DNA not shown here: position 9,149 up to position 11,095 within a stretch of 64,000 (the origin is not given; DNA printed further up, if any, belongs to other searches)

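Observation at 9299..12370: Candidate 2-oxoglutarate decarboxylase / succinic semialdehyde dehydrogenase shunt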

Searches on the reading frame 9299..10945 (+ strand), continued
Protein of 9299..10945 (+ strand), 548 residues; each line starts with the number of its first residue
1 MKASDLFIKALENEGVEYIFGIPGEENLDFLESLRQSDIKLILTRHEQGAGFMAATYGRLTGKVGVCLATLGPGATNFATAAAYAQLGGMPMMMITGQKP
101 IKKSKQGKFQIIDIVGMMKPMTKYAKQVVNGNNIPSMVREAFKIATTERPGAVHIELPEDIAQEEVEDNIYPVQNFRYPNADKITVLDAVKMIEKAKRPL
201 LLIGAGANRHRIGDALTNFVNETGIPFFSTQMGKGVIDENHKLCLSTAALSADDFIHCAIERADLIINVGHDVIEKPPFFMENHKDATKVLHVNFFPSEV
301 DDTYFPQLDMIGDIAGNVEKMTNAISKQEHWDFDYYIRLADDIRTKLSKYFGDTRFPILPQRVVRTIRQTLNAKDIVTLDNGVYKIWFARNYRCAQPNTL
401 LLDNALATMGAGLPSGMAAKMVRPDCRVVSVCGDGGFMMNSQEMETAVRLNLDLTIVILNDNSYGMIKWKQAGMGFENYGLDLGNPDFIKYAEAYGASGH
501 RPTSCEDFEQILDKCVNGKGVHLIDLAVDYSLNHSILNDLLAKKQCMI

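Call 58: search_protein_families(library=ncbifam, proteins=[L224:7690-9120:+, L160:7672-9102:+, L151:3859-5241:+, L173:7683-9086:+, L150:1732-3096:+, L196:7654-9153:+], max_evalue=1e-60)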
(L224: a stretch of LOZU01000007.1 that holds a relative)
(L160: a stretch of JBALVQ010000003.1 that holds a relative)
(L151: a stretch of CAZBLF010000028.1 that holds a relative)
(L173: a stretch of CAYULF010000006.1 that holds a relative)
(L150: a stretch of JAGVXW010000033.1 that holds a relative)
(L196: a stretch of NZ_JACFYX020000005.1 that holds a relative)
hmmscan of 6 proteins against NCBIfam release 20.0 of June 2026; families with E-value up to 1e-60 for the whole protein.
L224:7690-9120:+ (477 aa): 28 families (the best 25 are shown)
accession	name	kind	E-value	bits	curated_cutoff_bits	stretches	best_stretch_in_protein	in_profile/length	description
NF040648.1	lactal_redase_Meth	equivalog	6.3e-126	421.1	650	1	13-474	5-462/463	lactaldehyde dehydrogenase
NF047626.1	SulfactDhSafD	equivalog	2e-104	350.2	700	1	21-472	3-452/454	sulfoacetaldehyde dehydrogenase SafD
TIGR03250.1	PhnAcAld_DH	equivalog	1.8e-97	326.9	635.65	1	12-470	10-466/472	phosphonoacetaldehyde dehydrogenase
NF040869.1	G3PDH_Arch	equivalog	7.2e-94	315.3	780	1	5-473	19-490/502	NADP-dependent glyceraldehyde-3-phosphate dehydrogenase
TIGR01780.1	SSADH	subfamily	9.8e-93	311.5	646.35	1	23-469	1-447/448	succinate-semialdehyde dehydrogenase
NF010000.0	PRK13473.1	subfamily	1.3e-92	311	615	1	19-474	17-472/475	aminobutyraldehyde dehydrogenase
NF009725.0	PRK13252.1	equivalog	9.2e-86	288.2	593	1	17-474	20-479/488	betaine-aldehyde dehydrogenase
TIGR01804.1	BADH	equivalog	2.5e-85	286.7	668.6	1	21-469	15-466/467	betaine-aldehyde dehydrogenase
TIGR03216.1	OH_muco_semi_DH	equivalog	2.7e-81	273.6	693.25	1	14-475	9-480/481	2-hydroxymuconic semialdehyde dehydrogenase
NF008415.0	PRK11241.1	equivalog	2.6e-80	270.5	828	1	21-474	28-480/482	NADP-dependent succinate-semialdehyde dehydrogenase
TIGR02299.1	HpaE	equivalog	2.2e-79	267.3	638.35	1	21-474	18-476/488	5-carboxymethyl-2-hydroxymuconate semialdehyde dehydrogenase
NF006916.0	PRK09407.1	equivalog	2.3e-77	260.8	521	1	15-464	30-482/526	succinic semialdehyde dehydrogenase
NF052305.1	DioxValDhHalo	equivalog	1.8e-75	254.7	750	1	5-453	4-458/483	2,5-dioxovalerate dehydrogenase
NF006915.0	PRK09406.1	equivalog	2e-74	251.2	730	1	35-467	17-449/457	NADP-dependent succinic semialdehyde dehydrogenase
NF045735.1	PaDhStyDPseudo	equivalog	6.6e-74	249.3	850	1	19-473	18-480/483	phenylacetaldehyde dehydrogenase StyD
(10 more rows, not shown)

L160:7672-9102:+ (477 aa): 28 families (the best 25 are shown)
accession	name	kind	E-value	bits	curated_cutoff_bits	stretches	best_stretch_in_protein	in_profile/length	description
NF040648.1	lactal_redase_Meth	equivalog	1.6e-133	446.2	650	1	12-472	4-462/463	lactaldehyde dehydrogenase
NF047626.1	SulfactDhSafD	equivalog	2.7e-106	356.3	700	1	21-472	3-454/454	sulfoacetaldehyde dehydrogenase SafD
TIGR03250.1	PhnAcAld_DH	equivalog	1.2e-96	324.2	635.65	1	12-469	10-467/472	phosphonoacetaldehyde dehydrogenase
TIGR01780.1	SSADH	subfamily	4e-96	322.6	646.35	1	25-467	3-447/448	succinate-semialdehyde dehydrogenase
NF010000.0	PRK13473.1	subfamily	1e-95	321.2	615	1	18-472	16-472/475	aminobutyraldehyde dehydrogenase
NF040869.1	G3PDH_Arch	equivalog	1.1e-95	321.3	780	1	4-471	18-490/502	NADP-dependent glyceraldehyde-3-phosphate dehydrogenase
TIGR01804.1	BADH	equivalog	1.7e-91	307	668.6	1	19-467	13-466/467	betaine-aldehyde dehydrogenase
NF009725.0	PRK13252.1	equivalog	1.9e-90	303.6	593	1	18-471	21-478/488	betaine-aldehyde dehydrogenase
TIGR02299.1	HpaE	equivalog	1.1e-86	291.4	638.35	1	19-472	16-476/488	5-carboxymethyl-2-hydroxymuconate semialdehyde dehydrogenase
NF008415.0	PRK11241.1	equivalog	3.1e-84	283.4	828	1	19-472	26-480/482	NADP-dependent succinate-semialdehyde dehydrogenase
NF006916.0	PRK09407.1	equivalog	2.5e-83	280.5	521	1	17-456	32-476/526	succinic semialdehyde dehydrogenase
NF042993.1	AlphKGSA_gudD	equivalog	1e-80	271.9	770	1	29-472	30-480/481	alpha-ketoglutaric semialdehyde dehydrogenase GucD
TIGR03216.1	OH_muco_semi_DH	equivalog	2.1e-80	270.6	693.25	1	18-473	13-480/481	2-hydroxymuconic semialdehyde dehydrogenase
NF006915.0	PRK09406.1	equivalog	1.4e-78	264.8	730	1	29-465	11-449/457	NADP-dependent succinic semialdehyde dehydrogenase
NF045735.1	PaDhStyDPseudo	equivalog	2.8e-78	263.7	850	1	19-472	18-481/483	phenylacetaldehyde dehydrogenase StyD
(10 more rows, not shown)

L151:3859-5241:+ (461 aa): 29 families (the best 25 are shown)
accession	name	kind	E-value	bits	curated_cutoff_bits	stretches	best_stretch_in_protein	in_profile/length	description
NF006915.0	PRK09406.1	equivalog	3.2e-152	507.6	730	1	8-456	2-453/457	NADP-dependent succinic semialdehyde dehydrogenase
NF042989.1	AldDh_AldH_Clos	equivalog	4.9e-134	447.5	800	1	10-455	4-453/458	aldehyde dehydrogenase AldH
NF010575.0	PRK13968.1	equivalog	7.8e-128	427.5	855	1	11-455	11-455/462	succinate-semialdehyde dehydrogenase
TIGR01804.1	BADH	equivalog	8.5e-115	383.9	668.6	1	9-455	15-467/467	betaine-aldehyde dehydrogenase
NF006916.0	PRK09407.1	equivalog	1.1e-107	360.9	521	1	9-455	36-488/526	succinic semialdehyde dehydrogenase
NF009725.0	PRK13252.1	equivalog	1.3e-107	360.2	593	1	8-456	23-476/488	betaine-aldehyde dehydrogenase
TIGR01780.1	SSADH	subfamily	3.6e-106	355.7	646.35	1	12-455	2-448/448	succinate-semialdehyde dehydrogenase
NF010000.0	PRK13473.1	subfamily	2.2e-101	339.8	615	1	9-455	19-468/475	aminobutyraldehyde dehydrogenase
NF040648.1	lactal_redase_Meth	equivalog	3.1e-98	329.8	650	1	9-455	13-458/463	lactaldehyde dehydrogenase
NF007497.0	PRK10090.1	equivalog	4.2e-98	329.2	500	1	9-454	24-472/480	aldehyde dehydrogenase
TIGR02299.1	HpaE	equivalog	1.1e-97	327.7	638.35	1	8-456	17-473/488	5-carboxymethyl-2-hydroxymuconate semialdehyde dehydrogenase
NF045735.1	PaDhStyDPseudo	equivalog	3.6e-91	306.2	850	1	8-456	19-478/483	phenylacetaldehyde dehydrogenase StyD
NF052305.1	DioxValDhHalo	equivalog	4.4e-90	302.9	750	1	8-449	21-471/483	2,5-dioxovalerate dehydrogenase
NF045736.1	PaDhStyDRhodo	equivalog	1.8e-89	300.5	800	1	7-449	18-467/479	phenylacetaldehyde dehydrogenase StyD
NF008415.0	PRK11241.1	equivalog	1.7e-88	297.4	828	1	9-456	28-477/482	NADP-dependent succinate-semialdehyde dehydrogenase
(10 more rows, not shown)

L173:7683-9086:+ (468 aa): 19 families
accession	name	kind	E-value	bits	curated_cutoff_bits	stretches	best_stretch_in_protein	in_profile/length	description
NF040648.1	lactal_redase_Meth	equivalog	7.8e-104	348.3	650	1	9-463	13-462/463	lactaldehyde dehydrogenase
TIGR01780.1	SSADH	subfamily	4.6e-83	279.6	646.35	1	11-455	1-444/448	succinate-semialdehyde dehydrogenase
TIGR03250.1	PhnAcAld_DH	equivalog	5.9e-80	269.2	635.65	1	9-445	19-451/472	phosphonoacetaldehyde dehydrogenase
NF047626.1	SulfactDhSafD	equivalog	2.6e-79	267.4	700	1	10-463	4-454/454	sulfoacetaldehyde dehydrogenase SafD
NF040869.1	G3PDH_Arch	equivalog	1.2e-78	265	780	1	6-462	32-490/502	NADP-dependent glyceraldehyde-3-phosphate dehydrogenase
NF009725.0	PRK13252.1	equivalog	3.6e-78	263.2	593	1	8-459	23-475/488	betaine-aldehyde dehydrogenase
NF006916.0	PRK09407.1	equivalog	4.5e-77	259.8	521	1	7-444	34-473/526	succinic semialdehyde dehydrogenase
TIGR01804.1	BADH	equivalog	4.5e-77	259.5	668.6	1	8-447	14-455/467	betaine-aldehyde dehydrogenase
NF010000.0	PRK13473.1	subfamily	1.8e-74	251.1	615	1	6-459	16-468/475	aminobutyraldehyde dehydrogenase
NF008415.0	PRK11241.1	equivalog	3.7e-72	243.6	828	1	9-460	28-477/482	NADP-dependent succinate-semialdehyde dehydrogenase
NF042993.1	AlphKGSA_gudD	equivalog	1.1e-68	232.1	770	1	14-440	26-456/481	alpha-ketoglutaric semialdehyde dehydrogenase GucD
NF045735.1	PaDhStyDPseudo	equivalog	1.3e-67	228.6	850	1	7-445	18-463/483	phenylacetaldehyde dehydrogenase StyD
TIGR02299.1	HpaE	equivalog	6.9e-67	226.1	638.35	1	12-460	21-473/488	5-carboxymethyl-2-hydroxymuconate semialdehyde dehydrogenase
NF007497.0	PRK10090.1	equivalog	1.5e-65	221.9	500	1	8-445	23-459/480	aldehyde dehydrogenase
NF052305.1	DioxValDhHalo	equivalog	1.1e-63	215.8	750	1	13-442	26-458/483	2,5-dioxovalerate dehydrogenase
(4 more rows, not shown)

L150:1732-3096:+ (455 aa): 30 families (the best 25 are shown)
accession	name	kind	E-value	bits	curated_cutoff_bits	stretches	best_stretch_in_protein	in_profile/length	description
NF006915.0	PRK09406.1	equivalog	1.1e-152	509.1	730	1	6-452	3-455/457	NADP-dependent succinic semialdehyde dehydrogenase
NF042989.1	AldDh_AldH_Clos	equivalog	3.2e-135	451.4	800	1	7-451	4-455/458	aldehyde dehydrogenase AldH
NF010575.0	PRK13968.1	equivalog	2.7e-129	432.3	855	1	8-451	11-457/462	succinate-semialdehyde dehydrogenase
NF006916.0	PRK09407.1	equivalog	6.6e-110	368.2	521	1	5-454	35-493/526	succinic semialdehyde dehydrogenase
TIGR01804.1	BADH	equivalog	2.4e-109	365.9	668.6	1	6-449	15-467/467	betaine-aldehyde dehydrogenase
TIGR01780.1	SSADH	subfamily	8.2e-106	354.6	646.35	1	9-449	2-448/448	succinate-semialdehyde dehydrogenase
NF040648.1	lactal_redase_Meth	equivalog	7.3e-102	341.8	650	1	6-453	13-462/463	lactaldehyde dehydrogenase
NF009725.0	PRK13252.1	equivalog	1.3e-97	327.3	593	1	5-453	23-479/488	betaine-aldehyde dehydrogenase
NF010000.0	PRK13473.1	subfamily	1.6e-97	327.1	615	1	5-453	18-472/475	aminobutyraldehyde dehydrogenase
NF007497.0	PRK10090.1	equivalog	1.2e-92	311.2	500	1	6-454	24-478/480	aldehyde dehydrogenase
TIGR02299.1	HpaE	equivalog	1.1e-89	301.3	638.35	1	5-453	17-476/488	5-carboxymethyl-2-hydroxymuconate semialdehyde dehydrogenase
NF008415.0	PRK11241.1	equivalog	1.3e-89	301.2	828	1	4-451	26-478/482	NADP-dependent succinate-semialdehyde dehydrogenase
NF040792.1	glyc_ald_dh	equivalog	1.9e-89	300.8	760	1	5-452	17-472/488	D-glyceraldehyde dehydrogenase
NF042993.1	AlphKGSA_gudD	equivalog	3.4e-88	296.5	770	1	6-453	21-480/481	alpha-ketoglutaric semialdehyde dehydrogenase GucD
NF052305.1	DioxValDhHalo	equivalog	9.6e-87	291.9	750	1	10-451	26-479/483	2,5-dioxovalerate dehydrogenase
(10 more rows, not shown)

L196:7654-9153:+ (500 aa): 33 families (the best 25 are shown)
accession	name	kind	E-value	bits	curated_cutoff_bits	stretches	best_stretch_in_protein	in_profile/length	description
NF008415.0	PRK11241.1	equivalog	6.7e-303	1004.5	828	1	21-500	1-482/482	NADP-dependent succinate-semialdehyde dehydrogenase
TIGR01780.1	SSADH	subfamily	2.2e-230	765.2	646.35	1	50-494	1-448/448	succinate-semialdehyde dehydrogenase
TIGR01804.1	BADH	equivalog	7.9e-135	449.9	668.6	1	34-494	1-467/467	betaine-aldehyde dehydrogenase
TIGR02299.1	HpaE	equivalog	8.9e-135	450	638.35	1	33-499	3-477/488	5-carboxymethyl-2-hydroxymuconate semialdehyde dehydrogenase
NF007497.0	PRK10090.1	equivalog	4e-132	441.4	500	1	30-496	6-475/480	aldehyde dehydrogenase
NF009725.0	PRK13252.1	equivalog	9.6e-130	433.2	593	1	29-496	5-477/488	betaine-aldehyde dehydrogenase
NF010000.0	PRK13473.1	subfamily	3.7e-129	431.4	615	1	31-496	3-470/475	aminobutyraldehyde dehydrogenase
NF040648.1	lactal_redase_Meth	equivalog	3.7e-124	415.3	650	1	34-497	2-461/463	lactaldehyde dehydrogenase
NF045735.1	PaDhStyDPseudo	equivalog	2.4e-123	412.3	850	1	30-499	2-482/483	phenylacetaldehyde dehydrogenase StyD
NF006916.0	PRK09407.1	equivalog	1.6e-119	399.9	521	1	40-494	28-488/526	succinic semialdehyde dehydrogenase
NF042993.1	AlphKGSA_gudD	equivalog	1.3e-118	396.8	770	1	32-496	5-478/481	alpha-ketoglutaric semialdehyde dehydrogenase GucD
NF040792.1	glyc_ald_dh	equivalog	2.3e-117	392.9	760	1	32-496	2-471/488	D-glyceraldehyde dehydrogenase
TIGR03216.1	OH_muco_semi_DH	equivalog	2.2e-110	369.6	693.25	1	32-499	2-480/481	2-hydroxymuconic semialdehyde dehydrogenase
NF006915.0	PRK09406.1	equivalog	6.1e-109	364.9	730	1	48-495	3-453/457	NADP-dependent succinic semialdehyde dehydrogenase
NF052305.1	DioxValDhHalo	equivalog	1.3e-106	357.4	750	1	31-488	5-471/483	2,5-dioxovalerate dehydrogenase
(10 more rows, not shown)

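Call 59: search_protein_families(library=pfam, proteins=[L161:3824-5845:+, L161:2904-3743:-, L195:4407-5882:+, L222:4373-5971:+, L192:2598-3827:+, L170:3781-5094:+, L180:3338-4183:-, L182:2450-3787:-, L161:900-2378:+, L203:4532-5884:+], max_evalue=0.00001)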
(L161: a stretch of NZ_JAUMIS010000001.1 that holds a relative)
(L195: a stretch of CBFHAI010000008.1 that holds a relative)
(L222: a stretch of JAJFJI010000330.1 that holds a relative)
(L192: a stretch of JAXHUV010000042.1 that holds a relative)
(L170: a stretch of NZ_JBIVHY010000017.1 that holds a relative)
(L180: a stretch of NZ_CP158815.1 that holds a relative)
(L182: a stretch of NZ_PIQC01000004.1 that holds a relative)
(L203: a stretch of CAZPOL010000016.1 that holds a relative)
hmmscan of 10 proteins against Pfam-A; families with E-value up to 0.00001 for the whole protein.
L161:3824-5845:+ (674 aa): 0 families

L161:2904-3743:- (280 aa): 0 families

L195:4407-5882:+ (492 aa): 3 families
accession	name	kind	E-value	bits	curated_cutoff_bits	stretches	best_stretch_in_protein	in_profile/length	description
PF02601.20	Exonuc_VII_L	-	2.3e-96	323.4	35.9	1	173-487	1-313/315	Exonuclease VII, large subunit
PF13742.12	tRNA_anti_2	-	5e-28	97.6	27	1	60-150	4-95/95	OB-fold nucleic acid binding domain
PF01336.31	tRNA_anti-codon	-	1.8e-09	37.8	27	1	77-151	1-74/75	OB-fold nucleic acid binding domain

L222:4373-5971:+ (533 aa): 1 family
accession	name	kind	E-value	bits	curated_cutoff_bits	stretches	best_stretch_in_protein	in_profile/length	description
PF01645.23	Glu_synthase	-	4.7e-81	273.2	20.4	1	147-477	53-368/369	Conserved region in glutamate synthase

L192:2598-3827:+ (410 aa): 0 families

L170:3781-5094:+ (438 aa): 1 family
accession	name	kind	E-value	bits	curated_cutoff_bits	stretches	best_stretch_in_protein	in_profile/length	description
PF03573.19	OprD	-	3.2e-161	537.2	25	1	47-436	1-393/394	outer membrane porin, OprD family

L180:3338-4183:- (282 aa): 3 families
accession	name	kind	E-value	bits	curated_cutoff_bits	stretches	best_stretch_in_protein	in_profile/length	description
PF00106.31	adh_short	-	2.8e-43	148.1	26.6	1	11-208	2-193/195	short chain dehydrogenase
PF13561.12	adh_short_C2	-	6e-31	108.3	27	1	17-214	1-194/236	Enoyl-(Acyl carrier protein) reductase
PF08659.16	KR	-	2e-07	31.6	22.6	1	11-177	2-165/180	KR domain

L182:2450-3787:- (446 aa): 7 families
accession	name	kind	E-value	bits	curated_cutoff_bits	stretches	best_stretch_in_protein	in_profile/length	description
PF00158.32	Sigma54_activat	-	1.3e-70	236.9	20.2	1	141-307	1-167/168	Sigma-54 interaction domain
PF14532.12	Sigma54_activ_2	-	1.3e-26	93.9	25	1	142-312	1-138/138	Sigma-54 interaction domain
PF25601.1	AAA_lid_14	-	8.8e-26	90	27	1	313-392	1-80/87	AAA+ ATPase lid domain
PF00072.30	Response_reg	-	5e-21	75.4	30.2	1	10-115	3-110/111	Response regulator receiver domain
PF02954.25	HTH_8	-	6.7e-12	45.4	22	1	405-442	3-40/42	Bacterial regulatory protein, Fis family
PF07728.20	AAA_5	-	2.3e-07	31.3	22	1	165-282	2-122/139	AAA domain (dynein-related subfamily)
PF13551.12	HTH_29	-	5.2e-06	26.9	28.1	0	415-442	5-34/64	Winged helix-turn helix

L161:900-2378:+ (493 aa): 2 families
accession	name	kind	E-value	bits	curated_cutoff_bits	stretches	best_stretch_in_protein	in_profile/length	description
PF06039.21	Mqo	-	3.7e-233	774.8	27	1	5-492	2-489/489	Malate:quinone oxidoreductase (Mqo)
PF01266.30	DAO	-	9.7e-09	35.6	27.9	1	7-277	1-236/353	FAD dependent oxidoreductase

L203:4532-5884:+ (451 aa): 2 families
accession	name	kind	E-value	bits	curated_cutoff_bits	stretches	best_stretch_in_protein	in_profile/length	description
PF00208.27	ELFV_dehydrog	-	3.6e-85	286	23.4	1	204-449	1-241/241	Glutamate/Leucine/Phenylalanine/Valine dehydrogenase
PF02812.23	ELFV_dehydrog_N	-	6.2e-51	171.9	25.3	1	59-186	1-128/129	Glu/Leu/Phe/Val dehydrogenase, dimerisation domain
